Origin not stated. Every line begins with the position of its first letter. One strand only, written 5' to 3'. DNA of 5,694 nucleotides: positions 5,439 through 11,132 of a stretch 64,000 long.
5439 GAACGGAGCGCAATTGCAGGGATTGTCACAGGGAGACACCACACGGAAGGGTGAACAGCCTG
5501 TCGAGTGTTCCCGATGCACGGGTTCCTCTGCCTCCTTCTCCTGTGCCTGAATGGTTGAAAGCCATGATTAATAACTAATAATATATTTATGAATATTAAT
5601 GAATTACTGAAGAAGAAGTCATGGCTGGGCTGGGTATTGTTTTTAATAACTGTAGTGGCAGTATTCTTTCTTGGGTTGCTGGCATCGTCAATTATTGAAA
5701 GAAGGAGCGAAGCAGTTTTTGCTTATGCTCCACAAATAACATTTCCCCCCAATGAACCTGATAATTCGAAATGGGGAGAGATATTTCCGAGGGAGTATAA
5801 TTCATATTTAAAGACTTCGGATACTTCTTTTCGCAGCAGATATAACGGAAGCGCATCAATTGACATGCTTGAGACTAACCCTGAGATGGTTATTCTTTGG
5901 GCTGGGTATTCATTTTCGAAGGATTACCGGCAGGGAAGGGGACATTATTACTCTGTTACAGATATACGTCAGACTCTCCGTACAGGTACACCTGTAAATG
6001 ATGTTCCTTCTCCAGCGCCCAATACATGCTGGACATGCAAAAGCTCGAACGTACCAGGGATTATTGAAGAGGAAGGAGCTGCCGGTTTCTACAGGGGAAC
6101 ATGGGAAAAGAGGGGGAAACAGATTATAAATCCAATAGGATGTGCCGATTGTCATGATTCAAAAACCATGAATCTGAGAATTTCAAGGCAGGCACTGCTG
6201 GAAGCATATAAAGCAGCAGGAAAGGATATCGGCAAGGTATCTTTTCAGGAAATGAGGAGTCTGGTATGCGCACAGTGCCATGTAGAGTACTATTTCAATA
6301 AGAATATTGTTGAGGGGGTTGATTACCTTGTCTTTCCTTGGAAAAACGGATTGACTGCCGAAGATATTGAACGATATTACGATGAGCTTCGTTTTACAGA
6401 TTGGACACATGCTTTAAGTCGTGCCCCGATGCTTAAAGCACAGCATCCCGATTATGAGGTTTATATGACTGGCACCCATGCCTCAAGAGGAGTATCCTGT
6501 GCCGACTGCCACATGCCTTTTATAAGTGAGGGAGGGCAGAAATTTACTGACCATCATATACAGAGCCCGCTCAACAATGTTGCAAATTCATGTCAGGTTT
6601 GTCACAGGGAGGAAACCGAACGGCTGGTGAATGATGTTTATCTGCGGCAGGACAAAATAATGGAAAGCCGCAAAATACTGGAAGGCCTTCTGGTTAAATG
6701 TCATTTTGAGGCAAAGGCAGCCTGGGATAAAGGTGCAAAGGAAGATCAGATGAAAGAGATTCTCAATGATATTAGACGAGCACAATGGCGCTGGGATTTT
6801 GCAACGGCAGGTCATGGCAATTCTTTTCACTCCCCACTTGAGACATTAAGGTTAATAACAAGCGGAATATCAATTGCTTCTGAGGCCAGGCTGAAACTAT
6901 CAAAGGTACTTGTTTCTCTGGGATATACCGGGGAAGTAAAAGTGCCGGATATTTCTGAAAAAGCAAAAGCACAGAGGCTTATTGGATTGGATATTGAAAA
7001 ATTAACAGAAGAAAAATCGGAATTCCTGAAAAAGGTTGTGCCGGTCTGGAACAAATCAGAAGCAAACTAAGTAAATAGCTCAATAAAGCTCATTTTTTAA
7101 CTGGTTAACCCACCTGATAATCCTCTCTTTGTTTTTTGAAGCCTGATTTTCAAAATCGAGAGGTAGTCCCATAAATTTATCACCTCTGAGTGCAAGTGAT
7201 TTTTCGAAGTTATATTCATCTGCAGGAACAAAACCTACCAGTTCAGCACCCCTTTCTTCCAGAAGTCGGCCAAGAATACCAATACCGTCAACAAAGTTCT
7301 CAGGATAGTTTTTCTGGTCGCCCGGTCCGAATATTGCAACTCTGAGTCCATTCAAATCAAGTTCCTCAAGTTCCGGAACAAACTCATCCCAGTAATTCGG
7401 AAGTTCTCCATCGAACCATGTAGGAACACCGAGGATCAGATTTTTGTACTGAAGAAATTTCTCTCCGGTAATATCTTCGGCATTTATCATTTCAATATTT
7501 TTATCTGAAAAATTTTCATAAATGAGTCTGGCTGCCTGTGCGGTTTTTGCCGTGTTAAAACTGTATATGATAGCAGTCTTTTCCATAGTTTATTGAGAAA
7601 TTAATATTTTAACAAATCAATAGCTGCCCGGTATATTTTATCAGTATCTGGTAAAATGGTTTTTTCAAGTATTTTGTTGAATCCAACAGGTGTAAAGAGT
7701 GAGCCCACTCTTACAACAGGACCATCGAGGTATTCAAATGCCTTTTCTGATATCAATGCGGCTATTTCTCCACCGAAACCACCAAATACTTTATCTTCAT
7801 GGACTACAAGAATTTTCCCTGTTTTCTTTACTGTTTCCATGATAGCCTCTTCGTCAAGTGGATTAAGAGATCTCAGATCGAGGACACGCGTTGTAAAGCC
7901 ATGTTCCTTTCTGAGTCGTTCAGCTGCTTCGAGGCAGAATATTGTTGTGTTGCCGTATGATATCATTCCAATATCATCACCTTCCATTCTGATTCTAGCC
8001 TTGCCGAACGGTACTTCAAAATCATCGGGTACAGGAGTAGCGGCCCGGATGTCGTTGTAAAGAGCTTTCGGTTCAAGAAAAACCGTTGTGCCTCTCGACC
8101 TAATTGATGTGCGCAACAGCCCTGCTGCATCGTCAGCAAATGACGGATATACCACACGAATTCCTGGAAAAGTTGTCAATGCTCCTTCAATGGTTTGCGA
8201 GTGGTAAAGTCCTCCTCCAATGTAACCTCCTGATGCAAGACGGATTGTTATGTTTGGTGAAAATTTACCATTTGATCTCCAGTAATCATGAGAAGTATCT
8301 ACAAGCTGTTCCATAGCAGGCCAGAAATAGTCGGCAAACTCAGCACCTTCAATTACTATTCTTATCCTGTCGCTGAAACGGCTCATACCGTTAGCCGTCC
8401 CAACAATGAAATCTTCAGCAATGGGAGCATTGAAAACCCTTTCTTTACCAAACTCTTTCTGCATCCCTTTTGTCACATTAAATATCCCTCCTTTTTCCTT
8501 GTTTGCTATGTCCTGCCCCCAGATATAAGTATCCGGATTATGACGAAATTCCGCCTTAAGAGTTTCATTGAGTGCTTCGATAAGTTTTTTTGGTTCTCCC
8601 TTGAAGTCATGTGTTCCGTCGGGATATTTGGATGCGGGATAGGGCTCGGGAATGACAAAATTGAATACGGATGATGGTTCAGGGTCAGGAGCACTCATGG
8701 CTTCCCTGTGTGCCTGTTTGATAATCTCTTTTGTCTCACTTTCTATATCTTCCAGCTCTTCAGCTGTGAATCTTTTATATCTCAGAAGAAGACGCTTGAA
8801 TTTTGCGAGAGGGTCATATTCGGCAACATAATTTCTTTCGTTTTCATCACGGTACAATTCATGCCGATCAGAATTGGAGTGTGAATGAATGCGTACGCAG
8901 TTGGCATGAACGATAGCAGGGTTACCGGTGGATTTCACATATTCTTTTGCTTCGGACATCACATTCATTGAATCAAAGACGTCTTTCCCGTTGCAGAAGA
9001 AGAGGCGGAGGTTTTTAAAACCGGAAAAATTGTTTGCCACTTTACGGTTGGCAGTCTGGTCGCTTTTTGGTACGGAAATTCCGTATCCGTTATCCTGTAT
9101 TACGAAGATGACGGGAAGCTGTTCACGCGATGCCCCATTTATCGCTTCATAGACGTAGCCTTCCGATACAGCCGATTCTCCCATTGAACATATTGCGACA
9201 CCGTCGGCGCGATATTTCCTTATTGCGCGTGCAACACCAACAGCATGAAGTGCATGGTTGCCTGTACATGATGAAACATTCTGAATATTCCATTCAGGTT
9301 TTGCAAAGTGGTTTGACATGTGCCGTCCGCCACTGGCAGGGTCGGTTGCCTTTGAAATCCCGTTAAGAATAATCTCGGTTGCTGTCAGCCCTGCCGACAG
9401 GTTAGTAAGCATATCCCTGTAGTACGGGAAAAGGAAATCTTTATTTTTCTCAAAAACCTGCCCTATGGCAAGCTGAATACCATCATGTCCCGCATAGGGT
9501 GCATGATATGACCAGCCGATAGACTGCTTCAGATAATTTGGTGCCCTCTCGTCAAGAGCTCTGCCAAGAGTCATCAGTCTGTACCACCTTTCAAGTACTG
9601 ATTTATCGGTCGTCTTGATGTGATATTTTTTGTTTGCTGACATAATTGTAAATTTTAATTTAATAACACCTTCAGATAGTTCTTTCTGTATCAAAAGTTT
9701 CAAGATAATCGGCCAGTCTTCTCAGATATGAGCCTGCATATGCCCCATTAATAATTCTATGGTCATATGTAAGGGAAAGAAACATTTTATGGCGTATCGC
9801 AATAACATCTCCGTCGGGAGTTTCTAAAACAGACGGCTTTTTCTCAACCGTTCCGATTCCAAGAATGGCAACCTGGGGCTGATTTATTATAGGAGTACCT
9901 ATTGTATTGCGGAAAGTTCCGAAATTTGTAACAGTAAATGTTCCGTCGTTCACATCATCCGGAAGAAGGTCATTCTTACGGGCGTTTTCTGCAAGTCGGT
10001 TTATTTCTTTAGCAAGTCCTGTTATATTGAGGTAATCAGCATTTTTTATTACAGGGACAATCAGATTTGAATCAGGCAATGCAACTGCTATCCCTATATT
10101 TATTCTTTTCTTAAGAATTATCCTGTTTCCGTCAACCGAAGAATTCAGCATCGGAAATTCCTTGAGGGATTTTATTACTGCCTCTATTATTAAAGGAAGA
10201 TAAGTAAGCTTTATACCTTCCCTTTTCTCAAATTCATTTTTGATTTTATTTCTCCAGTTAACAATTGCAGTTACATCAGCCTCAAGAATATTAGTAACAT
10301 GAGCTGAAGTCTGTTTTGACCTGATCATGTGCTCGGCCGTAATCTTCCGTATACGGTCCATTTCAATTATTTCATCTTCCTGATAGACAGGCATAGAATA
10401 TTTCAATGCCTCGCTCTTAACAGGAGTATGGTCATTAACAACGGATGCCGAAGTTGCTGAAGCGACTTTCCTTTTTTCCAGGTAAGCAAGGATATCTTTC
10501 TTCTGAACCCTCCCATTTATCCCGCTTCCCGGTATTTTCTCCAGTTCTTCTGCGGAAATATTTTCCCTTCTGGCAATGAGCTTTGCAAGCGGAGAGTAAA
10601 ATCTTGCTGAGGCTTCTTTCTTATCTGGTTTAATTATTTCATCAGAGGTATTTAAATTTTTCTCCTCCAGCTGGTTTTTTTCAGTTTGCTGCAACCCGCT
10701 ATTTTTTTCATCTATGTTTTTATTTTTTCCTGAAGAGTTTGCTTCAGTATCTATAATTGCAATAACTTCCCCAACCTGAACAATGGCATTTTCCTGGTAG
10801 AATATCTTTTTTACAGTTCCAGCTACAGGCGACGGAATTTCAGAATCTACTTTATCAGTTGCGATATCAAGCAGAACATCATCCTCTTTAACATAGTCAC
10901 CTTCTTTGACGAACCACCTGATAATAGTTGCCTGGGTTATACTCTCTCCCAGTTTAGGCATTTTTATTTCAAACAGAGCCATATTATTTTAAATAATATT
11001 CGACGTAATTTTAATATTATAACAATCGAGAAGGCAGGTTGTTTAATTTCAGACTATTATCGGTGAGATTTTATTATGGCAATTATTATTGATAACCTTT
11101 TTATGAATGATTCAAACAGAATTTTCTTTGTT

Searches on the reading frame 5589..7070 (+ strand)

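Call 13: search_protein_families(library=pfam, proteins=[window:5589-7070:+], max_evalue=0.00001)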
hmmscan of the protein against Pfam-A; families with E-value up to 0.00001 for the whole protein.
window:5589-7070:+ (493 aa): 2 families
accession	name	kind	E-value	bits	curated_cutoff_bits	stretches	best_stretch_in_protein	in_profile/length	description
PF02335.20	Cytochrom_C552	-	9.6e-171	569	24.1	1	59-491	2-434/438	Cytochrome c552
PF14522.11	Cytochrome_C7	-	1.7e-06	28.2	24.8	0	296-345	7-54/67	Cytochrome c7 and related cytochrome c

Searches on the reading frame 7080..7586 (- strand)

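Call 13: search_protein_families(library=pfam, proteins=[window:7080-7586:-], max_evalue=0.00001)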
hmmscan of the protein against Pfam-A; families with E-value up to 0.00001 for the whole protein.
window:7080-7586:- (168 aa): 1 family
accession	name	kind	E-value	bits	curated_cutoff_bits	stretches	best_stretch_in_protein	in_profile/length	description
PF00258.30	Flavodoxin_1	-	6.1e-15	56.1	25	1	6-124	1-129/143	Flavodoxin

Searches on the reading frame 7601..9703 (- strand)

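Call 13: search_protein_families(library=pfam, proteins=[window:7601-9703:-], max_evalue=0.00001)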
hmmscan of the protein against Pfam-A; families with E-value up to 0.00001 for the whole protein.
window:7601-9703:- (700 aa): 3 families
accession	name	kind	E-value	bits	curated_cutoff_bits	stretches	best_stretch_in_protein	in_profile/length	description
PF00676.26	E1_dh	-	1.6e-50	172.3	22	1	41-343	1-299/300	Dehydrogenase E1 component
PF02780.25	Transketolase_C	-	6.4e-34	117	25.9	1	567-690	1-124/124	Transketolase, C-terminal domain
PF02779.29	Transket_pyr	-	1.2e-23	84.1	27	1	374-550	5-173/174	Transketolase, pyrimidine binding domain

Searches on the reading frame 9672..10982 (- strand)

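Call 13: search_protein_families(library=pfam, proteins=[window:9672-10982:-], max_evalue=0.00001)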
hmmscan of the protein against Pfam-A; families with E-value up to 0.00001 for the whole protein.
window:9672-10982:- (436 aa): 4 families
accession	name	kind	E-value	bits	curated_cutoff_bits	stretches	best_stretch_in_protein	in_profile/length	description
PF00198.28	2-oxoacid_dh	-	3.7e-76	256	23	1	201-430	2-227/232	2-oxoacid dehydrogenases acyltransferase (catalytic domain)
PF00364.28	Biotin_lipoyl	-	1.6e-22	79.5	22.1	1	5-77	2-73/73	Biotin-requiring enzyme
PF13533.13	Biotin_lipoyl_2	-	2.4e-13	49.9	29.8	1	49-78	3-32/32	Biotin-lipoyl like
PF02817.22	E3_binding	-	3.1e-08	34.1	23.7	1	128-165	2-36/36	e3 binding domain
